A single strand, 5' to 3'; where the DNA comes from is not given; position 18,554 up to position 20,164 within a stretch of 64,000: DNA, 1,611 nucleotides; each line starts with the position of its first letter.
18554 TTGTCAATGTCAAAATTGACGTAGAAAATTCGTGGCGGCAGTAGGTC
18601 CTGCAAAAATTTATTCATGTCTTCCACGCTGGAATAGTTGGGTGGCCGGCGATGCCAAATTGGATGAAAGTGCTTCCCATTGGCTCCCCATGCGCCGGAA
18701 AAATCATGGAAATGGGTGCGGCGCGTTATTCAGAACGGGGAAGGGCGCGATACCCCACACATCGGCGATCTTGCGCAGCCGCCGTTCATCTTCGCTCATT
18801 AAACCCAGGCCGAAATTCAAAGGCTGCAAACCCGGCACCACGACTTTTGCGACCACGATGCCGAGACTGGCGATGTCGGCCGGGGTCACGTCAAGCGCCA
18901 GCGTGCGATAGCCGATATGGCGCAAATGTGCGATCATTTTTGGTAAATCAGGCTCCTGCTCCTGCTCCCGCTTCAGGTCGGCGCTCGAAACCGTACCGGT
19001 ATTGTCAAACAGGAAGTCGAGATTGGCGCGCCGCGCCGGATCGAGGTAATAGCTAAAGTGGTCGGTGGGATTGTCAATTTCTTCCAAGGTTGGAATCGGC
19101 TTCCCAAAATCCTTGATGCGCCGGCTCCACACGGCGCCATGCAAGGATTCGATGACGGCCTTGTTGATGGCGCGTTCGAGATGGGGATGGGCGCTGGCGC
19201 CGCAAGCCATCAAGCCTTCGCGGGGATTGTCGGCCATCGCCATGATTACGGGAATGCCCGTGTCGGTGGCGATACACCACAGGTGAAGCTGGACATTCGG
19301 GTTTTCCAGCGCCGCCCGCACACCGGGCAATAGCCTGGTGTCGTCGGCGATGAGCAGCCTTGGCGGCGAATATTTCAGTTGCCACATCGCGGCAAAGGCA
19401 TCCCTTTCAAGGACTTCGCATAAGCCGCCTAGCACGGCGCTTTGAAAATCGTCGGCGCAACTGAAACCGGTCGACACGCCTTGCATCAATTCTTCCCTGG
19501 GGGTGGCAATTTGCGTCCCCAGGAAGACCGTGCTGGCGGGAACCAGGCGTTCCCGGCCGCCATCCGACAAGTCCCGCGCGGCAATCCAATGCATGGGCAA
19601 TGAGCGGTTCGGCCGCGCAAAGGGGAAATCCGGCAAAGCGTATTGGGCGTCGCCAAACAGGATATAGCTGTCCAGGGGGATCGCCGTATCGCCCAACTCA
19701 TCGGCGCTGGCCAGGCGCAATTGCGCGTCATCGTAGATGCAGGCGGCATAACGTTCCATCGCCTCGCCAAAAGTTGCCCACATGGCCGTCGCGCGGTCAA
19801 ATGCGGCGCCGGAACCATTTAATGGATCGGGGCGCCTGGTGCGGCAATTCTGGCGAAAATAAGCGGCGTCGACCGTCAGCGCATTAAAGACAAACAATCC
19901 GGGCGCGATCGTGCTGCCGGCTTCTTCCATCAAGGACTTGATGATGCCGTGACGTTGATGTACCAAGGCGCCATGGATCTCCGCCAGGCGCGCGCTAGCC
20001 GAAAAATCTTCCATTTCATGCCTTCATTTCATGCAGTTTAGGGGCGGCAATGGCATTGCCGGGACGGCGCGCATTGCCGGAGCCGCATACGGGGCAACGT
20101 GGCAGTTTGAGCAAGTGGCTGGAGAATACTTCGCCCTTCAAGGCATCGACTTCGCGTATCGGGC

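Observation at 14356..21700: Six-gene thiazole/oxazole-type RiPP (TOMM/LAP-like) biosynthetic cluster whose precursor is invisible to the ORF track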

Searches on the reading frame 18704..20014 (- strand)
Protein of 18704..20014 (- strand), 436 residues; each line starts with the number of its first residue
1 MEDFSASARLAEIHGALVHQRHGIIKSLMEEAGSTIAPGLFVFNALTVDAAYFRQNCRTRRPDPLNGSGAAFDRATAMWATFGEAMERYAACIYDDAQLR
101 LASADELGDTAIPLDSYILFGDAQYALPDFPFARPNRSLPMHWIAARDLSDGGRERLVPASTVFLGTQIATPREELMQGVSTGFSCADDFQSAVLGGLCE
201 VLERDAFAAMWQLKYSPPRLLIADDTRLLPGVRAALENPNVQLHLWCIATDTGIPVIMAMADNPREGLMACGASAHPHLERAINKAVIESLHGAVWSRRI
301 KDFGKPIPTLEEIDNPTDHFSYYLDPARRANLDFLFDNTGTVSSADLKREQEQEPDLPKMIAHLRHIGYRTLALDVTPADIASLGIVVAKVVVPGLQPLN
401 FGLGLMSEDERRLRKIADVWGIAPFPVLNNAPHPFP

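Call 3: search_protein_families(library=pfam, proteins=[window:18704-20014:-], max_evalue=0.01)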
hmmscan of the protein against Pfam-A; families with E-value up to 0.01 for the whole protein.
window:18704-20014:- (436 aa): 1 family
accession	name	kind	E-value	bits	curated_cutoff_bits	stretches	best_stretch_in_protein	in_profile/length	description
PF02624.21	YcaO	-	1.9e-59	202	25.7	1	69-396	2-324/325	YcaO cyclodehydratase, ATP-ad Mg2+-binding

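Call 4: search_protein_families(library=ncbifam, proteins=[window:18704-20014:-], max_evalue=0.01)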
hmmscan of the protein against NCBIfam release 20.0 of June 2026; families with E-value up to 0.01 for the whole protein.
window:18704-20014:- (436 aa): 5 families
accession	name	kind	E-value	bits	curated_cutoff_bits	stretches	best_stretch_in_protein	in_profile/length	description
TIGR03604.1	TOMM_cyclo_SagD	subfamily_domain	7e-76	255.6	219.25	1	69-436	1-377/377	thiazole/oxazole-forming peptide maturase, SagD family component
TIGR03266.1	methan_mark_1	equivalog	2e-23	83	365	1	76-397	64-363/376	YcaO-related McrA-glycine thioamidation protein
TIGR00702.1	TIGR00702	domain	1.9e-17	63.4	75.65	1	75-397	59-365/377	YcaO-type kinase domain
NF040716.1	YcaO_for_S12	equivalog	2e-06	26.6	700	1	253-396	251-387/571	30S ribosomal protein S12 methylthiotransferase accessory factor YcaO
TIGR03549.1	TIGR03549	equivalog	0.002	16.4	900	1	180-395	324-534/723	OsmC domain/YcaO domain-containing protein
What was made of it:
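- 18704..20014 (-): D protein: SagD-type YcaO, the ATP-dependent cyclodehydratase, ending in PHPFP. PF02624 at 1.9e-59 and TIGR03604 at 255.6 bits against a cut-off of 219 (calls 3, 4).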

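Call 8: find_homologous_proteins(query=window:18704-20014:-)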
Query window:18704-20014:- (436 aa): 57 proteins with E <= 0.001 among 8000 candidates.
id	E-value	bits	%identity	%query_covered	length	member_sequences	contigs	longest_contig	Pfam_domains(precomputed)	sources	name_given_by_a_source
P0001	3.5e-296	1000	100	100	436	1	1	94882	PF02624.22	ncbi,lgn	ncbi:ribosomal protein S12 methylthiotransferase accessory factor [Oxalobacteraceae bacterium GrIS 1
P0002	1.1e-161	557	57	100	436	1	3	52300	PF02624.22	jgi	jgi:ribosomal protein S12 methylthiotransferase accessory factor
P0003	3.0e-153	529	55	100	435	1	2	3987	PF02624.22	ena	-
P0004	4.0e-142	492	53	100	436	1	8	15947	PF02624.22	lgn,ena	-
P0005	5.6e-142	492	53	100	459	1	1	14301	PF02624.22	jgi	jgi:ribosomal protein S12 methylthiotransferase accessory factor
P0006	1.6e-141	490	54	100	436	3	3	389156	PF02624.22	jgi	jgi:ribosomal protein S12 methylthiotransferase accessory factor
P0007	2.3e-139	483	52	100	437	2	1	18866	PF02624.22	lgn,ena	-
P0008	1.9e-128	447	51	100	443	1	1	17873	PF02624.22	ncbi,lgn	ncbi:ribosomal protein S12 methylthiotransferase accessory factor [Oxalobacteraceae bacterium GrIS 1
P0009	4.4e-128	446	49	100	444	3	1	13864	PF02624.22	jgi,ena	jgi:ribosomal protein S12 methylthiotransferase accessory factor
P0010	5.2e-127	442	48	100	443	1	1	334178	PF02624.22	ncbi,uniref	ncbi:YcaO-like family protein [Paraherbaspirillum soli]|uniref:YcaO-like family protein n=1 Tax=Para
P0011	4.0e-126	439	50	100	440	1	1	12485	PF02624.22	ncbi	-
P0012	1.6e-125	437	49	100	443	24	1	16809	PF02624.22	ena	-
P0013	1.2e-124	435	49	98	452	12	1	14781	PF02624.22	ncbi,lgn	-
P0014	2.1e-122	427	49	100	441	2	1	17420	PF02624.22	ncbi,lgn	-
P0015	9.3e-122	425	49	96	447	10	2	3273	PF02624.22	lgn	-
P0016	3.9e-121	423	48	100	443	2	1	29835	PF02624.22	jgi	jgi:ribosomal protein S12 methylthiotransferase accessory factor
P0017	1.5e-119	418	48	100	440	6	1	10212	PF02624.22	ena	-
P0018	1.5e-118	414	49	100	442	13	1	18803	PF02624.22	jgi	jgi:ribosomal protein S12 methylthiotransferase accessory factor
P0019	2.9e-116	407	47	99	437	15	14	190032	PF02624.22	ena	-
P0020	1.3e-115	405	47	98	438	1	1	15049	PF02624.22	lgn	-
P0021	3.8e-114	400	47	100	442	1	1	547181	PF02624.22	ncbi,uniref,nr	ncbi:YcaO-like family protein [Pseudoduganella violaceinigra]|uniref:YcaO-like family protein n=1 Ta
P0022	2.9e-113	397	46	99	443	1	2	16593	PF02624.22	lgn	-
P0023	1.3e-93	332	41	98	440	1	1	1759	PF02624.22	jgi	jgi:ribosomal protein S12 methylthiotransferase accessory factor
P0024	1.0e-65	240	36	98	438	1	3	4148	PF02624.22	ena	-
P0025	2.2e-44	170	35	85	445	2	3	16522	PF02624.22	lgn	-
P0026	4.4e-36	143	31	88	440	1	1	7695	PF02624.22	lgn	-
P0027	5.5e-35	139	32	81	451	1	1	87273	PF02624.22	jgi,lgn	jgi:ribosomal protein S12 methylthiotransferase accessory factor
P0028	3.2e-33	133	30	80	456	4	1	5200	PF02624.22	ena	-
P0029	1.2e-21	95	27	85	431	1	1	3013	PF02624.22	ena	-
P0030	1.5e-14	72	27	85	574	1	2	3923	PF02624.22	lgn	-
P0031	4.3e-14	70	27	98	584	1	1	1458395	PF02624.22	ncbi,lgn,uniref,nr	ncbi:YcaO-like family protein [Natronobacterium texcoconense]|uniref:Ribosomal protein S12 methylthi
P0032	4.9e-14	70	28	86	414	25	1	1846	PF02624.22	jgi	-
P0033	2.5e-12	64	28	86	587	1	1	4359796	PF02624.22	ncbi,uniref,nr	ncbi:YcaO-like family protein [Natrinema halophilum]|uniref:YcaO-like family protein n=1 Tax=Natrine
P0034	6.3e-12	63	25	84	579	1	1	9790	PF02624.22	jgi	jgi:ribosomal protein S12 methylthiotransferase accessory factor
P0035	6.4e-12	63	29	37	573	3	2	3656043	PF02624.22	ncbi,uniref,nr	ncbi:YcaO-like family protein [Natribaculum luteum]|uniref:YcaO-like family protein n=1 Tax=Natribac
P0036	1.8e-11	62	27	77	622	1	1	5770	PF02624.22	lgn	-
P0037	2.5e-11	61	25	86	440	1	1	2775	PF02624.22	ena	-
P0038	2.9e-11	61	28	81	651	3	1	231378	PF02624.22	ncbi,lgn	ncbi:TOMM precursor leader peptide-binding protein [Streptomyces sp. NPDC002306]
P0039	4.1e-11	60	26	93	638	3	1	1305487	PF02624.22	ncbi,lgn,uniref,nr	ncbi:ribosomal protein S12 methylthiotransferase accessory factor [Streptomyces sp. BK022]|uniref:TO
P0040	1.2e-10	59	26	83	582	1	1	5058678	PF02624.22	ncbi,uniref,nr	ncbi:YcaO-like family protein [Halosolutus halophilus]|uniref:YcaO-like family protein n=1 Tax=Halos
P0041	4.5e-10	57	31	35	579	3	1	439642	PF02624.22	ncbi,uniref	ncbi:YcaO-like family protein [Natronococcus roseus]|uniref:YcaO-like family protein n=1 Tax=Natrono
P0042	4.7e-10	57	30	48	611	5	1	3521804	PF02624.22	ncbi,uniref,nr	ncbi:Ribosomal protein S12 methylthiotransferase accessory factor YcaO [Natrarchaeobaculum sulfurire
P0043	1.8e-9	55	27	93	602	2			PF02624.22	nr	nr:TOMM precursor leader peptide-binding protein [Streptomyces shenzhenensis]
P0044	2.4e-9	55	26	83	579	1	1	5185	PF02624.22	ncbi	-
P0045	3.6e-9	54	26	93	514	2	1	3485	PF02624.22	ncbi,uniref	ncbi:TOMM precursor leader peptide-binding protein, partial [Streptomyces seoulensis]|uniref:TOMM pr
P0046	4.8e-9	54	27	81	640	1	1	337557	PF02624.22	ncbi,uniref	ncbi:TOMM precursor leader peptide-binding protein [Streptomyces sp. NPDC046860]|uniref:TOMM precurs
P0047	5.2e-9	54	26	93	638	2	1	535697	PF02624.22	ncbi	ncbi:TOMM precursor leader peptide-binding protein [Streptomyces bauhiniae]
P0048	5.3e-9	53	24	96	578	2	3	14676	PF02624.22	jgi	jgi:ribosomal protein S12 methylthiotransferase accessory factor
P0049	6.6e-9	53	26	93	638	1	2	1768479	PF02624.22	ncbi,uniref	ncbi:TOMM precursor leader peptide-binding protein [Streptomyces seoulensis]|uniref:TOMM precursor l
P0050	1.1e-8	52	25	81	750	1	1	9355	PF21084.3,PF02624.22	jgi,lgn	jgi:ribosomal protein S12 methylthiotransferase accessory factor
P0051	1.7e-8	52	24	85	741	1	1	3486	PF02624.22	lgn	-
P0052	1.9e-7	48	30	40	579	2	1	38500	PF02624.22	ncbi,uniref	ncbi:YcaO-like family protein [Natronococcus sp.]|uniref:YcaO-like family protein n=1 Tax=Natronococ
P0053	2.8e-7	48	27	81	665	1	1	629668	PF02624.22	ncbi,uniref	ncbi:TOMM precursor leader peptide-binding protein [Streptomyces sp. NPDC091292]|uniref:TOMM precurs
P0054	1.8e-6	45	25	93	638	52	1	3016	PF02624.22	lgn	-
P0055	8.1e-5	40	26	67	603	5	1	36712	PF02624.22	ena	-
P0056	1.2e-4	39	26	70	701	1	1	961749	PF02624.22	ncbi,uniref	ncbi:TOMM precursor leader peptide-binding protein [Streptomyces sp. NPDC021020]|uniref:TOMM precurs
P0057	7.5e-4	37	27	60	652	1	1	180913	PF02624.22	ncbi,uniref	ncbi:TOMM precursor leader peptide-binding protein [Streptomyces sp. 4N509B]|uniref:TOMM precursor l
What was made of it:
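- The window's YcaO is closer to poly-Cys metagenomic clusters (57% identity) than to the in-genome paralogue (51%), so it is not a recent decaying duplicate (call 8).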

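Call 9: find_related_loci(query=window:18704-20014:-, collection=genome_contigs, flank=10000)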
Query window:18704-20014:- (436 aa) in genome_contigs; peptide patterns used: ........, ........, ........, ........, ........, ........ (x = any residue, [..] = any of these).
90 stretches matched a pattern; 22 encode a relative of the query (tblastn E <= 1e-3); 22 distinct loci.
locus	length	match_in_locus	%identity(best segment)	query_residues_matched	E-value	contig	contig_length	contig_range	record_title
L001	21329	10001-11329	49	1-436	8e-132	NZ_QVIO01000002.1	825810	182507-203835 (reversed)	Duganella sp. BJB476 NODE_2_length_825810_cov_20.350833, whole genome shotgun sequence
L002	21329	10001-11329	49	1-436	1e-131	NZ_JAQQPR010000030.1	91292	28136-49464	Duganella sp. S19_KUP01_CR8 28_S19_KUP01_CR8_S98_30, whole genome shotgun sequence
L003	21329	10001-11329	49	1-436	4e-130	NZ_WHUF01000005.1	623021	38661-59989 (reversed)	Rugamonas rivuli strain FT103W NODE_5_length_623021_cov_24.200104_5, whole genome shotgun sequence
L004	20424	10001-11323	49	1-436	1e-129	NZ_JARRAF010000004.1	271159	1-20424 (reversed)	Parachitinimonas caeni strain DQS-5 NODE_4_length_271159_cov_68.588115, whole genome shotgun sequence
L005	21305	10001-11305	50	9-436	3e-129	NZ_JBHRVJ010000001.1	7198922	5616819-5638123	Rugamonas sp. CCM 8940 GCM70018930_2, whole genome shotgun sequence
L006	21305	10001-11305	49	9-436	2e-128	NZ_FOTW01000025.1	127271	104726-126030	Rugamonas rubra strain ATCC 43154, whole genome shotgun sequence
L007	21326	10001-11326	49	1-436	5e-127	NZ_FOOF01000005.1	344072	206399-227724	Duganella sp. CF458, whole genome shotgun sequence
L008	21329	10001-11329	49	1-436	5e-127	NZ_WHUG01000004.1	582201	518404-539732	Rugamonas aquatica strain FT29W NODE_4_length_582201_cov_22.730469_4, whole genome shotgun sequence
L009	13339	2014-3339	49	1-436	5e-126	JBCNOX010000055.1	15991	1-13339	MAG: Pseudoduganella sp. isolate SMAGNO138 Contig55, whole genome shotgun sequence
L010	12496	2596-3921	49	1-436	5e-125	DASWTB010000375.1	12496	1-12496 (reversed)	MAG TPA_asm: Pseudoduganella sp. isolate SMAG_U3564 k141_146481, whole genome shotgun sequence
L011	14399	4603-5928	49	1-436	1e-124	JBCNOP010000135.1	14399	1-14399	MAG: Pseudoduganella sp. isolate SMAGNO130 Contig135, whole genome shotgun sequence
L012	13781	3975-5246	49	7-423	2e-124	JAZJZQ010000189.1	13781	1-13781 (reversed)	MAG: Pseudomonadota bacterium isolate ADI_H2L1_1_122_18_3-bin027 ADIH2L11_B027_0_000000000189, whole genome shotgun sequ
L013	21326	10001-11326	49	1-436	3e-124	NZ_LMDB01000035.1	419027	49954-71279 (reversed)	Duganella sp. Root336D2 contig_5, whole genome shotgun sequence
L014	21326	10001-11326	50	1-436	4e-124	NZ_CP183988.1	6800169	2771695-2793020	Pseudoduganella sp. R-43 chromosome, complete genome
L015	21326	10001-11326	49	1-436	6e-124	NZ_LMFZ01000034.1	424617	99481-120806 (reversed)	Duganella sp. Root1480D1 contig_4, whole genome shotgun sequence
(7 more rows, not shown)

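Call 18: find_encoding_contigs(protein=P0002, flank=8000, max_places=2)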
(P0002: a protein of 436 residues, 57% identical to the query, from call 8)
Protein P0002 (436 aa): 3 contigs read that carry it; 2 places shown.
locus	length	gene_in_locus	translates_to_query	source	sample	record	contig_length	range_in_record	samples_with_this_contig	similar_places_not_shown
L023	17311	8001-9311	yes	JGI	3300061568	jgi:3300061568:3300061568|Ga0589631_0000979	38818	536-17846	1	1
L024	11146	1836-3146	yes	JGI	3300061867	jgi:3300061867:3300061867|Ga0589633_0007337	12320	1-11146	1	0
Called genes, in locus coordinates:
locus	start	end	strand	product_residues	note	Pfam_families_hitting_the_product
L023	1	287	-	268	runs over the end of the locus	PF01656:CbiA, PF13500:AAA_26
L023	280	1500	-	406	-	PF00155:Aminotran_1_2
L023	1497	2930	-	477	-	PF00202:Aminotran_3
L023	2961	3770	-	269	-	PF00378:ECH_1, PF16113:ECH_2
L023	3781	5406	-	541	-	PF03255:ACCA (weak), PF01039:Carboxyl_trans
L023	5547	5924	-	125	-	PF17775:YchJ_M-like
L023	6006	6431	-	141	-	-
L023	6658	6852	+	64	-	-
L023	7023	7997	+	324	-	-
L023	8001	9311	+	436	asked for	PF02624:YcaO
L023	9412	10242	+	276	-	PF00881:Nitroreductase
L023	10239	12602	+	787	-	PF00005:ABC_tran, PF13304:AAA_21 (faint)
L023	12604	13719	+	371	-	PF12679:ABC2_membrane_2, PF12698:ABC2_membrane_3, PF01061:ABC2_membrane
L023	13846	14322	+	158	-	PF09912:DUF2141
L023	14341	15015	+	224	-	PF00005:ABC_tran, PF02463:SMC_N (faint), PF13304:AAA_21 (faint)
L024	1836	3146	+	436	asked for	PF02624:YcaO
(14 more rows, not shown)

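Call 19: find_encoding_contigs(protein=P0006, flank=8000, max_places=2)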
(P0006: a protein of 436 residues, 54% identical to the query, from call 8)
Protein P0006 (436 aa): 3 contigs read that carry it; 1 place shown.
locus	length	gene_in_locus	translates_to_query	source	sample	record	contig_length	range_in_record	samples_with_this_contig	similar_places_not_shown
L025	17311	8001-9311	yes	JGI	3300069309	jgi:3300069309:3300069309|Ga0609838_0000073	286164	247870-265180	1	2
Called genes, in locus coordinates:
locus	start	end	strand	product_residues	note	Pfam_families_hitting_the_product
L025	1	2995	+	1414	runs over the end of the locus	PF05359:DUF748, PF13116:YhdP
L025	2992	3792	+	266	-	PF00795:CN_hydrolase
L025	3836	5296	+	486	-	PF01523:PmbA_TldD_1st, PF19290:PmbA_TldD_2nd, PF19289:PmbA_TldD_3rd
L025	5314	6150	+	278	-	-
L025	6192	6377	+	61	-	-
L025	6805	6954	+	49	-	-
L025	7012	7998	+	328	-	-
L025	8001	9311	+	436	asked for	PF02624:YcaO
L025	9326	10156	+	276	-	PF00881:Nitroreductase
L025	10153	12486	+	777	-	PF00005:ABC_tran, PF13304:AAA_21 (faint)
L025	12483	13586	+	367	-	PF12698:ABC2_membrane_3, PF01061:ABC2_membrane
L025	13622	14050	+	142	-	PF09912:DUF2141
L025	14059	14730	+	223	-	PF13191:AAA_16 (faint), PF00005:ABC_tran, PF02463:SMC_N (faint), PF13304:AAA_21 (faint)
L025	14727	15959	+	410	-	PF12704:MacB_PCD, PF02687:FtsX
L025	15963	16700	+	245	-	PF17131:TP_0789-like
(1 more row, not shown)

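Call 20: find_encoding_contigs(protein=P0004, flank=8000, max_places=2)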
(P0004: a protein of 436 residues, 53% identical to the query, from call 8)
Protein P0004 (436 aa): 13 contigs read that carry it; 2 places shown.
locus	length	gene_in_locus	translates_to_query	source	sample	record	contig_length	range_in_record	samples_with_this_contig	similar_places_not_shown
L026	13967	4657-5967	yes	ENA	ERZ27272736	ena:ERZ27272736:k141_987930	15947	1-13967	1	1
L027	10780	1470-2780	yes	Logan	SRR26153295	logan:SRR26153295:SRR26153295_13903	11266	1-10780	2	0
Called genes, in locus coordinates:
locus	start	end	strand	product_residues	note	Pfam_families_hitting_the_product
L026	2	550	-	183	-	?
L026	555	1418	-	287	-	PF06750:A24_N_bact, PF01478:Peptidase_A24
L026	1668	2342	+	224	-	-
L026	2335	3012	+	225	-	PF08808:RES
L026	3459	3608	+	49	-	-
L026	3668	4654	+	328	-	-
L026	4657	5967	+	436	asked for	PF02624:YcaO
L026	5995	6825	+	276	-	PF00881:Nitroreductase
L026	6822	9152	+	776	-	PF00005:ABC_tran, PF13304:AAA_21 (faint)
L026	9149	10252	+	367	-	PF12698:ABC2_membrane_3, PF01061:ABC2_membrane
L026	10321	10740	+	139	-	PF09912:DUF2141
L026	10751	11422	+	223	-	PF02463:SMC_N (faint), PF00005:ABC_tran, PF13304:AAA_21 (faint)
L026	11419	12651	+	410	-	PF12704:MacB_PCD, PF02687:FtsX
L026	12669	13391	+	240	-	PF17131:TP_0789-like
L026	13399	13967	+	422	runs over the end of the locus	-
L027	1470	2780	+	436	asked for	PF02624:YcaO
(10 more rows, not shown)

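Call 29: find_encoding_contigs(protein=P0008, flank=10000, max_places=2)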
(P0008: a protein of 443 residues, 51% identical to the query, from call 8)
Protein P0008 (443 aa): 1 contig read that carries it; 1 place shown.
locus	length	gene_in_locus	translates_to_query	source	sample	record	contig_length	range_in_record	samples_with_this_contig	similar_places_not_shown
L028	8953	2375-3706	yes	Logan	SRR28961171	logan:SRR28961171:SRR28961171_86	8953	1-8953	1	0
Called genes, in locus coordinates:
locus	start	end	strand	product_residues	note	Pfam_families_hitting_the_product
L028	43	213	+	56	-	-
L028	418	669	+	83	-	-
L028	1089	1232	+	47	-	-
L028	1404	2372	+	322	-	-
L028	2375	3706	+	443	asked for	PF02624:YcaO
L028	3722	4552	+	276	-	PF00881:Nitroreductase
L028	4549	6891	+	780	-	PF00005:ABC_tran, PF13304:AAA_21 (faint)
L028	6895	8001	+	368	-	PF12679:ABC2_membrane_2 (weak), PF12698:ABC2_membrane_3, PF01061:ABC2_membrane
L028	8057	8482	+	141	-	PF09912:DUF2141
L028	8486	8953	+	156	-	?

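Call 30: find_encoding_contigs(protein=P0003, flank=8000, max_places=2)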
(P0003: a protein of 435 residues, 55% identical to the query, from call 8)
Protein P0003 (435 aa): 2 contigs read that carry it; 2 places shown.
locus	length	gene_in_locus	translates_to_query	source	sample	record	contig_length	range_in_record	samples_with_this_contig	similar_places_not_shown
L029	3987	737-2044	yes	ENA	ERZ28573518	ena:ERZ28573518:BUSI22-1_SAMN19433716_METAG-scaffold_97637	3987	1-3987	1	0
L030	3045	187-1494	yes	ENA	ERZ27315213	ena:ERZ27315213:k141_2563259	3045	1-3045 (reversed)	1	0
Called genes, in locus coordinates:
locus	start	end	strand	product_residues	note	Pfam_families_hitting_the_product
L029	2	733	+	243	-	?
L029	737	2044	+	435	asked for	PF02624:YcaO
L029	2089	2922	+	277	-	PF00881:Nitroreductase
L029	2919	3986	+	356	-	?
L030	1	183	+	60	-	?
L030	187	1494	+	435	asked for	PF02624:YcaO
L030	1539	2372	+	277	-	PF00881:Nitroreductase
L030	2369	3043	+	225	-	?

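Call 31: find_encoding_contigs(protein=P0007, flank=8000, max_places=2)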
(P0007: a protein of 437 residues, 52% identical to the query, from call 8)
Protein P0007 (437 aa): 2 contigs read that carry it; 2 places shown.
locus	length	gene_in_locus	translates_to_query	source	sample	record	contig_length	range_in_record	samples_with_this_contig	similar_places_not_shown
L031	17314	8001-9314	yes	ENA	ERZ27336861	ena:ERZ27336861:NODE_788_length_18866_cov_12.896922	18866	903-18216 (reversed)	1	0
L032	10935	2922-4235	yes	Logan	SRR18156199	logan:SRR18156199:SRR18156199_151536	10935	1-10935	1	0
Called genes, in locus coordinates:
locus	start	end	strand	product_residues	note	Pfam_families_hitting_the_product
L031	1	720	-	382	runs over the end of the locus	PF00072:Response_reg, PF00512:HisKA, PF02518:HATPase_c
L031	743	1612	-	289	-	PF03705:CheR_N, PF01739:CheR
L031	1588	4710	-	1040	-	PF01590:GAF, PF13185:GAF_2, PF20274:cREC_REC (faint), PF00512:HisKA, PF02518:HATPase_c, PF23198:PDE8A_N (faint), PF00072:Response_reg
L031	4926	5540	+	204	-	PF00072:Response_reg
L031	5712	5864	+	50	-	-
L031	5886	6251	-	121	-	PF13612:DDE_Tnp_1_3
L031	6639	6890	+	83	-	-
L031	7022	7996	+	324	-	-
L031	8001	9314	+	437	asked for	PF02624:YcaO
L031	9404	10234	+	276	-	PF00881:Nitroreductase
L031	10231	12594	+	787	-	PF00005:ABC_tran, PF13304:AAA_21 (faint)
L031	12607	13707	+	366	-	PF12698:ABC2_membrane_3, PF01061:ABC2_membrane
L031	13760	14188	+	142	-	PF09912:DUF2141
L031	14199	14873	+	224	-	PF00005:ABC_tran, PF02463:SMC_N (faint), PF13304:AAA_21 (faint)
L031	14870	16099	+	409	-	PF12704:MacB_PCD, PF02687:FtsX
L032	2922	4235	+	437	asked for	PF02624:YcaO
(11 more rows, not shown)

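Call 61: search_solved_structures(query=window:18704-20014:-, max_evalue=0.001, show_alignments=1)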
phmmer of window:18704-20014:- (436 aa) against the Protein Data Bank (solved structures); distinct sequences matched with E-value up to 0.001: 5.
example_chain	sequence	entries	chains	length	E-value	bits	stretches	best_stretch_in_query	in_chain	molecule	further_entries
4bs9_A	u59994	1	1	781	2.1e-09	39.9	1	80-406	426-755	TRUD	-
4v1t_A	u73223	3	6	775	5.3e-09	38.6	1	80-399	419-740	LYND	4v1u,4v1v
7u58_A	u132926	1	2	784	1.1e-07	34.2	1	67-396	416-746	MusD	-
6ci7_A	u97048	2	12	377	7.1e-07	31.6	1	137-349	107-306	YcaO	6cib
6pe3_A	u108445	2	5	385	1.1e-06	30.9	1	143-397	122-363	Uncharacterized protein MJ1094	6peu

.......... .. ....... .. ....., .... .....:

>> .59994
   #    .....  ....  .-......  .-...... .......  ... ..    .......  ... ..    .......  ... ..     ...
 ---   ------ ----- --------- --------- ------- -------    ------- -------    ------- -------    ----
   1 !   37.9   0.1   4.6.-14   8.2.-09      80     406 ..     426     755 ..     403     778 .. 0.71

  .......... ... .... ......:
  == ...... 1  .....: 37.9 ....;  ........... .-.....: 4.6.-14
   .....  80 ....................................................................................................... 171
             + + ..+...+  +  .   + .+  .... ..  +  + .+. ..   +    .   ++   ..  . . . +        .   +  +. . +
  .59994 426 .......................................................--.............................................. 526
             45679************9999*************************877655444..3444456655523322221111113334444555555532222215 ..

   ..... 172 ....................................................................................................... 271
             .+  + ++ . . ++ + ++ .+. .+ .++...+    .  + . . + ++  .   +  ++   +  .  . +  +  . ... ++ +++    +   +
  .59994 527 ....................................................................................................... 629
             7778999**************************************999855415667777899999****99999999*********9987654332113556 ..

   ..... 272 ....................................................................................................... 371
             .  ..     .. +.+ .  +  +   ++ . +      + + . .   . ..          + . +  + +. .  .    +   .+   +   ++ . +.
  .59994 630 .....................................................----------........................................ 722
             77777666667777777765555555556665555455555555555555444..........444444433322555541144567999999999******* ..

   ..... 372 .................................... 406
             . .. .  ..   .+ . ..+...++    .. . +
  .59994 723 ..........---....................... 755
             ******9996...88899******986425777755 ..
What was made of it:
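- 18704..20014 (-): It matches the YcaO domains of TruD, LynD and MusD (call 61).
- On TOMM / linear azole-containing peptide (LAP) biosynthetic cluster: It matches the YcaO domains of TruD and LynD (call 61).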
